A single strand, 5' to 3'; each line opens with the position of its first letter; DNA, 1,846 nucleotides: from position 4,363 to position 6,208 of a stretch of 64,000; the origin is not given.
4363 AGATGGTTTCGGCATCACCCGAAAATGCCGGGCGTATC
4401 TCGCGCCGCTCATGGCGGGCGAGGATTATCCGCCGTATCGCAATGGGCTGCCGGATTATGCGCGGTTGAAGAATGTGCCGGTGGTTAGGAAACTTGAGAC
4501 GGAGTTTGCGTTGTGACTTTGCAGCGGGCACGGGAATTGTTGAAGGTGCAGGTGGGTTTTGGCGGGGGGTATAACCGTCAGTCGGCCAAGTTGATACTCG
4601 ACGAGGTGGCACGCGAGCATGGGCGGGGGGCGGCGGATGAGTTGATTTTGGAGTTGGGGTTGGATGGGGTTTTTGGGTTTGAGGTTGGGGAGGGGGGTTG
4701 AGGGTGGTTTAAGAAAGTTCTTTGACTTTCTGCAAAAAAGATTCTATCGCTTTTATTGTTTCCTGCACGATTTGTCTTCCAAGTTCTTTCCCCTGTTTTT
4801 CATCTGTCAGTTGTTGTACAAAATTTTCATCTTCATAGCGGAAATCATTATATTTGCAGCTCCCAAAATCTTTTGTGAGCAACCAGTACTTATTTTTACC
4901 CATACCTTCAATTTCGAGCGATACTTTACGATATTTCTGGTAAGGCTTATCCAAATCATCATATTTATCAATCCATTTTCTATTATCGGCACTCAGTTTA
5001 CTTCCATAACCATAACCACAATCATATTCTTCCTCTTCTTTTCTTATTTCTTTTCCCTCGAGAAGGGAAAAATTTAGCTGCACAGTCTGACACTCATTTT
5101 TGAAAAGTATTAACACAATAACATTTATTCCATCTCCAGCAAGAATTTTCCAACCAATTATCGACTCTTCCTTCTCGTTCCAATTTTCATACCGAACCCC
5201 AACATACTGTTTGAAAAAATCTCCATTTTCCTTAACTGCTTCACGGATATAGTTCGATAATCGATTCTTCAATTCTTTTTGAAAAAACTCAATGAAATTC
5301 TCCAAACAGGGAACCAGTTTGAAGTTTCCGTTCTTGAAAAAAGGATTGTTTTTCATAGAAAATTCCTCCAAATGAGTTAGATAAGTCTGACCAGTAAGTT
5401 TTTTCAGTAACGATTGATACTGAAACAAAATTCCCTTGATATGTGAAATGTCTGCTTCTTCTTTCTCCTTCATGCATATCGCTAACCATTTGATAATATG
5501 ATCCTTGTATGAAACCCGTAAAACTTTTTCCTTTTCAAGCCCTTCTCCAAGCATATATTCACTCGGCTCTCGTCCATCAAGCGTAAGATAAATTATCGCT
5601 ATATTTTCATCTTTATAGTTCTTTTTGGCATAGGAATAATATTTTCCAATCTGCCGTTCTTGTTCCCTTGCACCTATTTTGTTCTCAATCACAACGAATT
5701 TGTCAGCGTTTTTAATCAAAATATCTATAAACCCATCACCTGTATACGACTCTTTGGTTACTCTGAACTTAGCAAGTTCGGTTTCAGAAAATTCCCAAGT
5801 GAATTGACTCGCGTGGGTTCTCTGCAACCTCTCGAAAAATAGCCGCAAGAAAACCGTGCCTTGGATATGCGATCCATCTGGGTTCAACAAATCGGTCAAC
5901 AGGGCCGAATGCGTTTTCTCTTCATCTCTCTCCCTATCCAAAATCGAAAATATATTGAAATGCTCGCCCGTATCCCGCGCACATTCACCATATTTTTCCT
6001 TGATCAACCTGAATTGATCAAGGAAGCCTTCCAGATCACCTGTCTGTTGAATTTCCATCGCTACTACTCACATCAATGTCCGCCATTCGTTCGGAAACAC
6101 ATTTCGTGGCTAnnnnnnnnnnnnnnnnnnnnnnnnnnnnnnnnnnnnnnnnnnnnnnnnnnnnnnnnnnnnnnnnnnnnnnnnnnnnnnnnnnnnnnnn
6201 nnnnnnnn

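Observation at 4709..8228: AT-rich three-gene operon: SPPY DNA methyltransferase followed by two paralogous PD-(D/E)XK nuclease-family proteins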

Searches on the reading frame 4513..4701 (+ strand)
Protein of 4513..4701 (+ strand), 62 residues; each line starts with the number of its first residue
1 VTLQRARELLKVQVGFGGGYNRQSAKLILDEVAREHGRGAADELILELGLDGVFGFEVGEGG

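Call 66: search_protein_families(library=pfam, proteins=[window:4513-4701:+], max_evalue=0.01)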
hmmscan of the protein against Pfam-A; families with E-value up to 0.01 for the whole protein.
window:4513-4701:+ (62 aa): 0 families

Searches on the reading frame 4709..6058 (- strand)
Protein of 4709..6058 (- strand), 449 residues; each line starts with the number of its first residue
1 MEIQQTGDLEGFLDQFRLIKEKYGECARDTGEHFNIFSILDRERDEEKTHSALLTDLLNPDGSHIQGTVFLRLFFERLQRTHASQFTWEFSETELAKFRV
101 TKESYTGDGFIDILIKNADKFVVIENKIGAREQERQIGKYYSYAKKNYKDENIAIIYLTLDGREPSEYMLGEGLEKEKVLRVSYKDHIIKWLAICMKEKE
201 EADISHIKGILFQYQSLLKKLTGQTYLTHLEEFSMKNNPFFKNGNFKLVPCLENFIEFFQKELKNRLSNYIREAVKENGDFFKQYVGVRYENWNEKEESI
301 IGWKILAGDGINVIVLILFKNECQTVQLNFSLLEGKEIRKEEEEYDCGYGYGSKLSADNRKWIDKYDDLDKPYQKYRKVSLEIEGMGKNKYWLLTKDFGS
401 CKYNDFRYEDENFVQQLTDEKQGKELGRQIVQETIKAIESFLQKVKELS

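Call 3: search_protein_families(library=pfam, proteins=[window:4709-6058:-], max_evalue=1)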
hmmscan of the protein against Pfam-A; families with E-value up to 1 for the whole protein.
window:4709-6058:- (449 aa): 3 families
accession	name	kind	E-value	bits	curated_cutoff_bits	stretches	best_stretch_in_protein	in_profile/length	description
PF14281.12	PDDEXK_4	-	4.1e-36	125.1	22.3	1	34-213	1-180/183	PD-(D/E)XK nuclease superfamily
PF12705.13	PDDEXK_1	-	0.0058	17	22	1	65-180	85-205/247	PD-(D/E)XK nuclease superfamily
PF16830.10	NBD94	-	0.13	13.2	25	0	362-446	7-89/91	Nucleotide-Binding Domain 94 of RH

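Call 4: search_protein_families(library=padloc, proteins=[window:4709-6058:-], max_evalue=1)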
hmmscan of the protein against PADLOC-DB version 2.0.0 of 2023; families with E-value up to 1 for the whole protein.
window:4709-6058:- (449 aa): 11 families
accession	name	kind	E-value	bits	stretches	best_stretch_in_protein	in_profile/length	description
PDLC04983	PDC-S26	-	2.8e-74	249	1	10-443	11-408/413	-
PDLC04974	PDC-S26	-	3.9e-65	218.7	1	8-446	6-395/401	-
PDLC04980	PDC-S26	-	1.1e-62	210.6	1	8-439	5-383/389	-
PDLC04972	PDC-S26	-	2.2e-28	97.7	1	31-220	28-207/397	-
PDLC04977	PDC-S26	-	3.5e-27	93.5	1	31-220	27-207/400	-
PDLC04976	PDC-S26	-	3.1e-26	90.5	1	21-224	19-235/451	-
PDLC04981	PDC-S26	-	3.3e-13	47.7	1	33-357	23-332/358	-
PDLC04971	PDC-S26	-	6.4e-11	39.7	1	33-201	33-200/415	-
PDLC04975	PDC-S26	-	1.5e-05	22.5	1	51-187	38-158/351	-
PDLC02083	Cas4_II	-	0.016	13.6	1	79-150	48-120/186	-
PDLC04784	PDC-M72B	-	0.053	11.5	1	180-231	18-68/193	-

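Call 5: search_protein_families(library=ncbifam, proteins=[window:4709-6058:-], max_evalue=1)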
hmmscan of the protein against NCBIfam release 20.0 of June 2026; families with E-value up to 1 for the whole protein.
window:4709-6058:- (449 aa): 0 families

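Call 79: predict_structure(alignment_id=A5)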
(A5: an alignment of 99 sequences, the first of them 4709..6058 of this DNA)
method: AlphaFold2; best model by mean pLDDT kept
length: 449 residues; sequences in the alignment: 99
mean_pLDDT: 84.7   pTM: 0.71
mean pLDDT of the five models: 84.7, 83.5, 82.7, 82.2, 81.7
residues with pLDDT >= 90: 223; 70-90: 162; 50-70: 49; < 50: 15
segments of 3 or more residues with pLDDT < 50: 350-356, 400-406
pLDDT, mean of each block of 10 residues (from residue 1): 69 80 75 77 86 97 94 98 97 98 91 97 94 95 97 98 96 94 97 93 84 92 70 59 77 85 90 95 86 59 86 89 82 83 56 53 74 86 85 76 51 90 95 95 92
secondary structure, 60 per line:
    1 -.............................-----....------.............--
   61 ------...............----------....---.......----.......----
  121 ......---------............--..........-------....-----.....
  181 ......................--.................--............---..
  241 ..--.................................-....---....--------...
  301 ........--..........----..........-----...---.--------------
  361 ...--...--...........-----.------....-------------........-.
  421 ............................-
elements in order: H2-30 H36-39 H46-58 H67-81 H92-95 E99-105 E110-116 E121-126 H136-147 E153-159 H167-170 E179-183 H184-202 H205-221 H224-235 H239-242 H245-277 H279-282 E286-289 E298-308 E311-320 E325-334 E361-363 H371-381 E394-397 H411-418 H420-448

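Call 82: fold_search(model_id=the predicted structure, library=pdb)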
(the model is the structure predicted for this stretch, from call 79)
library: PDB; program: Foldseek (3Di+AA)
matches with E <= 10: 113; with E <= 0.001: 0
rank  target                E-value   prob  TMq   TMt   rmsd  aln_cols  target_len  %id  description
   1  6p4o_D                1.7e-01  0.33  0.13  0.13  10.5       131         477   16  Complex of XPB helicase with Bax1 endonuclease from Sulfurisphaera tokodaii at 3.15 Angstroms resolution (released 2020-06-03)
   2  6p4w_D                2.3e-01  0.33  0.13  0.15  10.9       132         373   15  XPB helicase in a complex with truncated Bax1 from Sulfurisphaera tokodaii at 2.96 Angstrom resolution (released 2020-06-03)
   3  6p4o_B                2.3e-01  0.21  0.12  0.11  11.0       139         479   16  Complex of XPB helicase with Bax1 endonuclease from Sulfurisphaera tokodaii at 3.15 Angstroms resolution (released 2020-06-03)
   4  8bao_B                2.7e-01  0.60  0.15  0.18   8.0       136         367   13  Dysgonamonadaceae bacterium CRISPR ancillary nuclease 2 (released 2022-11-30)
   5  6p4o_F                2.7e-01  0.30  0.14  0.13  12.5       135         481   16  Complex of XPB helicase with Bax1 endonuclease from Sulfurisphaera tokodaii at 3.15 Angstroms resolution (released 2020-06-03)
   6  1y88                  2.9e-01  0.41  0.11  0.22   8.1        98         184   13  Crystal Structure of Protein of Unknown Function AF1548 (released 2004-12-21)
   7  9nl2_A                3.9e-01  0.14  0.12  0.06  16.0       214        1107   13  Structure of R2 retrotransposon protein from Platysternon megacephalum initiating target-primed reverse transcription (released 2025-06-18)
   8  7znk_M                4.4e-01  0.13  0.10  0.09  13.9       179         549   10  Structure of an endogenous human TREX complex bound to mRNA (released 2023-05-03)
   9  7znl_M                4.4e-01  0.13  0.10  0.09  13.9       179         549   10  Structure of the human TREX core THO-UAP56 complex (released 2023-05-17)
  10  8gh6_A                4.9e-01  0.14  0.13  0.07  15.5       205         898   12  Bombyx mori R2 retrotransposon initiating target-primed reverse transcription (released 2023-04-05)
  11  8bao_A                5.2e-01  0.44  0.15  0.18   7.7       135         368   13  Dysgonamonadaceae bacterium CRISPR ancillary nuclease 2 (released 2022-11-30)
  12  8ibz_C                6.8e-01  0.08  0.11  0.07  15.4       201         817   14  Structure of R2 with 5'ORF and 3'UTR (released 2023-09-20)
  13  7apk_E                7.5e-01  0.11  0.12  0.11  21.1       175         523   10  Structure of the human THO - UAP56 complex (released 2020-12-16)
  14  7apk_M                8.0e-01  0.10  0.10  0.09  13.9       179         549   10  Structure of the human THO - UAP56 complex (released 2020-12-16)
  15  8z4i_B                8.4e-01  0.21  0.14  0.16  10.6       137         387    8  crystal structure of Cdn1 in complex with cA3 (released 2026-02-04)
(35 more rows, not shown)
